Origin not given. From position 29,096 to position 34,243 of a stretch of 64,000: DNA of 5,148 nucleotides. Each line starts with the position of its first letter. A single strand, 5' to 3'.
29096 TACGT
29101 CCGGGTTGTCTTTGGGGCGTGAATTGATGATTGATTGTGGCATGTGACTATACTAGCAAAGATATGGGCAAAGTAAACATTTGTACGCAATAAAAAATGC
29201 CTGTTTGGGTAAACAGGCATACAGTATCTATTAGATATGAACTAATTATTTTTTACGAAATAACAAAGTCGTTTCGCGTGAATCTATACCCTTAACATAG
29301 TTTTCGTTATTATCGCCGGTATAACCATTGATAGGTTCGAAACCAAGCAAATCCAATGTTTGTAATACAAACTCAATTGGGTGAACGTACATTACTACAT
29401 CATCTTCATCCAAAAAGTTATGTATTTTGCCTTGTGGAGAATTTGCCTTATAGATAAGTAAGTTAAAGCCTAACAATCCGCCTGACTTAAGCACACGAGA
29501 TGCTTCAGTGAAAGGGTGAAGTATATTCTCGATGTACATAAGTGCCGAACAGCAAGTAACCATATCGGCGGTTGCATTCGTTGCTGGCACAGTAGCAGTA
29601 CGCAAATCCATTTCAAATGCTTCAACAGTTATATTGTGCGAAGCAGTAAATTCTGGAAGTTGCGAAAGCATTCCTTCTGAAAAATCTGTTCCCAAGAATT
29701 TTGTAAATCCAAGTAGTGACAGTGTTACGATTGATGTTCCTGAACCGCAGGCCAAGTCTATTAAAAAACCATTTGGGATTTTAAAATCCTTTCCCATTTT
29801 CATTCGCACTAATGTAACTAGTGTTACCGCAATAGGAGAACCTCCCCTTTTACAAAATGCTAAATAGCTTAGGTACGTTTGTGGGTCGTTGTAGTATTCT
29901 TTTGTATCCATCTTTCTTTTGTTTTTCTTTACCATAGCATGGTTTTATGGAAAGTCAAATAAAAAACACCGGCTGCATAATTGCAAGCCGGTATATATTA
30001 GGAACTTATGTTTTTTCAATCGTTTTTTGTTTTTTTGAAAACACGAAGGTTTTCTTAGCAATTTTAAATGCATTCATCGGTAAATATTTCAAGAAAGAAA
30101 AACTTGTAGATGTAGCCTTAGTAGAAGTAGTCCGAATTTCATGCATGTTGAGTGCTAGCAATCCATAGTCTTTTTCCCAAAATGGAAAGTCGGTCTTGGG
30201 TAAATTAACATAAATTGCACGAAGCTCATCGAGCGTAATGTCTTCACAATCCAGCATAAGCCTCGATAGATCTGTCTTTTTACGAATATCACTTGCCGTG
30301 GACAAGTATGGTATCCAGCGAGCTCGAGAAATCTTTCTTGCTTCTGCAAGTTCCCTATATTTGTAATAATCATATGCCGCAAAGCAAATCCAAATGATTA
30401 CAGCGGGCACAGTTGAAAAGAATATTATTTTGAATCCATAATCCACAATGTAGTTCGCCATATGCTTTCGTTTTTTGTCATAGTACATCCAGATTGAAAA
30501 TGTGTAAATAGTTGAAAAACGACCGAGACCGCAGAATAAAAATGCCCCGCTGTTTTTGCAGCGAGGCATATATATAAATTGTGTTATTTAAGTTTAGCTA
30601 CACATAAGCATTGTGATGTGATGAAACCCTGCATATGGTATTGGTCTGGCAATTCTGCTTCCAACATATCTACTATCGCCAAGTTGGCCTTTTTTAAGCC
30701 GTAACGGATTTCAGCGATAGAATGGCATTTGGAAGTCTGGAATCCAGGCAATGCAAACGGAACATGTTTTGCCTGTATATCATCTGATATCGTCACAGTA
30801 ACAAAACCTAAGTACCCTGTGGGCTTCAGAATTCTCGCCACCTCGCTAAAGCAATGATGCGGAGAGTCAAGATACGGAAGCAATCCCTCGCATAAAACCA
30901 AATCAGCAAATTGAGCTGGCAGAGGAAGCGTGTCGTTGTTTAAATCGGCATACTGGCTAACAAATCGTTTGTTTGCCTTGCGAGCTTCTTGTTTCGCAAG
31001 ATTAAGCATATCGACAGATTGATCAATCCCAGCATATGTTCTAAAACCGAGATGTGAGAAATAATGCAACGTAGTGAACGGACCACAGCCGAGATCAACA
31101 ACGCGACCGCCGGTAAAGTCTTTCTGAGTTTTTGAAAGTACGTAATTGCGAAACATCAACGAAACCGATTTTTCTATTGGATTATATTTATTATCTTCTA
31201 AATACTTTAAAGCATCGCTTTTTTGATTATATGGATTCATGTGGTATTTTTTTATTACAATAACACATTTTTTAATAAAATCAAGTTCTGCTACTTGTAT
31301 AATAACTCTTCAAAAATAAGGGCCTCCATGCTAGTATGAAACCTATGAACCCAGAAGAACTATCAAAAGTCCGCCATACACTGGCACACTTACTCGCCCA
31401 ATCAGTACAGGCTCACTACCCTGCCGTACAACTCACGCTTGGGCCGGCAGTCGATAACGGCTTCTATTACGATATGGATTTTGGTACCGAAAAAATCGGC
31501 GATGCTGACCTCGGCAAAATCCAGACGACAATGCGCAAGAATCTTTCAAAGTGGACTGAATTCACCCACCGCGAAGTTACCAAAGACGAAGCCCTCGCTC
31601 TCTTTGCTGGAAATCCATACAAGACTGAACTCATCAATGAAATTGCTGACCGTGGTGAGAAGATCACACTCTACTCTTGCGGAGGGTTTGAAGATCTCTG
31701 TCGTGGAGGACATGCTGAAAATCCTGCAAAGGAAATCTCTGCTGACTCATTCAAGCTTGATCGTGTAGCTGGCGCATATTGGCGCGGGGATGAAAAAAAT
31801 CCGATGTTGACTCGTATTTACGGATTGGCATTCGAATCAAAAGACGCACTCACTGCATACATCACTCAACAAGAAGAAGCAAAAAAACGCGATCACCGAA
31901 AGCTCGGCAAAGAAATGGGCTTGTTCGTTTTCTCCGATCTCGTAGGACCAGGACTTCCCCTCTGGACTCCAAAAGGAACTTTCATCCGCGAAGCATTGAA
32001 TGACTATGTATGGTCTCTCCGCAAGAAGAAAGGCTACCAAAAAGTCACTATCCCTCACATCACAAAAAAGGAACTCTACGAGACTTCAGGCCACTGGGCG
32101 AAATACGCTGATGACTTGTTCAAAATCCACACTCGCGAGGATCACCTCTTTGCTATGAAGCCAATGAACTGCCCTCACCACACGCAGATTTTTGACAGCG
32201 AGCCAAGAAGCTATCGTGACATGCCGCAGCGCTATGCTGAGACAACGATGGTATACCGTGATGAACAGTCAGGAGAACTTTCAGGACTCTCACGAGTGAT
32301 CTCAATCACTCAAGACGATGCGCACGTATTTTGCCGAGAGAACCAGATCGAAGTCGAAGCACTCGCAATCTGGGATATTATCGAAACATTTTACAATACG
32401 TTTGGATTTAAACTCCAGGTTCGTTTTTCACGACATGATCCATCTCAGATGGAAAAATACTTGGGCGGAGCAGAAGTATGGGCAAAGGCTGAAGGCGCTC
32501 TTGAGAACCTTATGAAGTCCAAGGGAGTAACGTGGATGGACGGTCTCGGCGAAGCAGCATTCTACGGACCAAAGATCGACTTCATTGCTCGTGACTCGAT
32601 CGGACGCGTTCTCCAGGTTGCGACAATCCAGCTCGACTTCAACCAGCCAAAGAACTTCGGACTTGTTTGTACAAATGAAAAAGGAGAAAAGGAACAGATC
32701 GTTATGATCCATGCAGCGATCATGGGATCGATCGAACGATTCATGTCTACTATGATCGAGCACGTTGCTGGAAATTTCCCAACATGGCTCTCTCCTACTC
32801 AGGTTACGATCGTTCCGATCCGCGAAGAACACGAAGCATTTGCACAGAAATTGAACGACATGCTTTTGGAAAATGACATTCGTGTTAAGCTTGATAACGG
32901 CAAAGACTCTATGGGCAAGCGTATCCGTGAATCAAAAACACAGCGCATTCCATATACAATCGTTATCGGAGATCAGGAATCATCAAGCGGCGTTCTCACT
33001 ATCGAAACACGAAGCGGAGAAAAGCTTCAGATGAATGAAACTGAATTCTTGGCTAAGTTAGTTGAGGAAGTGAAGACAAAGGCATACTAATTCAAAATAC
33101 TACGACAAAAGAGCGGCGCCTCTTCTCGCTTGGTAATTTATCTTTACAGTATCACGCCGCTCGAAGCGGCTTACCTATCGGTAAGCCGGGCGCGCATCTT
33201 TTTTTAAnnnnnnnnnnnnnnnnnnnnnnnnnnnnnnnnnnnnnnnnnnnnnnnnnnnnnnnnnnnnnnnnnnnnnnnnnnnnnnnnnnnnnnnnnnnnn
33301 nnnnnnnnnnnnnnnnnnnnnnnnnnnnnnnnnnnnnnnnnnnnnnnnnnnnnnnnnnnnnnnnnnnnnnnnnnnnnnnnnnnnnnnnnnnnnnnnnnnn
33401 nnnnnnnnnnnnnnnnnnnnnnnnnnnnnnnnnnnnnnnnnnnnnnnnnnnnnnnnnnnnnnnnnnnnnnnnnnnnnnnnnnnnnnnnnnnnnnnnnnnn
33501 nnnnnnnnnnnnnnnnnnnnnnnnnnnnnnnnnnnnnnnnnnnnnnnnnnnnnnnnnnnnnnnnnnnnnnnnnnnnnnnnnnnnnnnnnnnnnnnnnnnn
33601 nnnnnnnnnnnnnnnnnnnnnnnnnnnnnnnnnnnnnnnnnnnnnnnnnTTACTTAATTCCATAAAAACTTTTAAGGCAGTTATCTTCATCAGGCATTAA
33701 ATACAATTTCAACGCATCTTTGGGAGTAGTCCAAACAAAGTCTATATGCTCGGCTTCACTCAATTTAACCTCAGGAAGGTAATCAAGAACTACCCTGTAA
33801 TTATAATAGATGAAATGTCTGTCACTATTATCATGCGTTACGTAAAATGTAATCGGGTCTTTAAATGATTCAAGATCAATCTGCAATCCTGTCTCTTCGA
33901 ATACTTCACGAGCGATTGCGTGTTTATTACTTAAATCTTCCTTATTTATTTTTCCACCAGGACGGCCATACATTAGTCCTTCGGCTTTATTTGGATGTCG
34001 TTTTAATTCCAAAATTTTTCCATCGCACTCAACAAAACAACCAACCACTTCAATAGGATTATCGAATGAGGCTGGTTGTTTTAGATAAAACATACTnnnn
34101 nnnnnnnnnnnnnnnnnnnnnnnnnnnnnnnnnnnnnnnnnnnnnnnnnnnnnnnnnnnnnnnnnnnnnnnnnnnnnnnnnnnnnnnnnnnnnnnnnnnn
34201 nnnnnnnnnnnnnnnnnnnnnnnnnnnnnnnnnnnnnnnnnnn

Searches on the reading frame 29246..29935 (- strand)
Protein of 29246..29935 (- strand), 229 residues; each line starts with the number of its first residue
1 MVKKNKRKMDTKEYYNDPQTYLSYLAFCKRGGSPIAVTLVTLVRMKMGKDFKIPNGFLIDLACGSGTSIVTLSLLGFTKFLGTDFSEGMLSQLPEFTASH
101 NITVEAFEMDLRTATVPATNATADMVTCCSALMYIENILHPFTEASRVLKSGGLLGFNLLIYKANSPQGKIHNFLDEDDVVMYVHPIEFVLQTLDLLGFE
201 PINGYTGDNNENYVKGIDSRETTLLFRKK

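Call 32: search_protein_families(library=pfam, proteins=[window:29246-29935:-], max_evalue=0.001)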
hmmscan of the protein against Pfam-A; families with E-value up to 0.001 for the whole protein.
window:29246-29935:- (229 aa): 6 families
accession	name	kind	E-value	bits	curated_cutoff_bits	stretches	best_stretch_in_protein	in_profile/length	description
PF13649.12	Methyltransf_25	-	4.2e-13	50.2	27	1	59-153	2-97/97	Methyltransferase domain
PF08241.18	Methyltransf_11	-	3.5e-12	47.2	21.2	1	60-155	2-93/95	Methyltransferase domain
PF08242.18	Methyltransf_12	-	2.5e-09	38.2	30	1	60-155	2-98/98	Methyltransferase domain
PF13847.12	Methyltransf_31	-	1e-07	32.2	27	1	58-155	7-107/145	Methyltransferase domain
PF05148.21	Methyltransf_8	-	3.1e-06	27.7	27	1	110-155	112-154/219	Hypothetical methyltransferase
PF01209.24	Ubie_methyltran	-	0.00012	21.9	20.1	1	58-155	51-149/233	ubiE/COQ5 methyltransferase family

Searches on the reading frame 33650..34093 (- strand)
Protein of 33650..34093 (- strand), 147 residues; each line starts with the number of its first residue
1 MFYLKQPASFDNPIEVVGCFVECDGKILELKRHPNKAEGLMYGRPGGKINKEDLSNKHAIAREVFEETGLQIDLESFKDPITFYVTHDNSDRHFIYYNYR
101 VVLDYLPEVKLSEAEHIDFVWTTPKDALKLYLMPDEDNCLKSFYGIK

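Call 32: search_protein_families(library=pfam, proteins=[window:33650-34093:-], max_evalue=0.001)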
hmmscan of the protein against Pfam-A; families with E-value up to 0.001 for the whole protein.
window:33650-34093:- (147 aa): 2 families
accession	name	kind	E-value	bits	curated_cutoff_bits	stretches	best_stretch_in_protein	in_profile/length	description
PF00293.34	NUDIX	-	3.1e-12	47.1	21.1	1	16-140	5-131/134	NUDIX domain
PF14815.12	NUDIX_4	-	3.9e-06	27.1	35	1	17-133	2-103/113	NUDIX domain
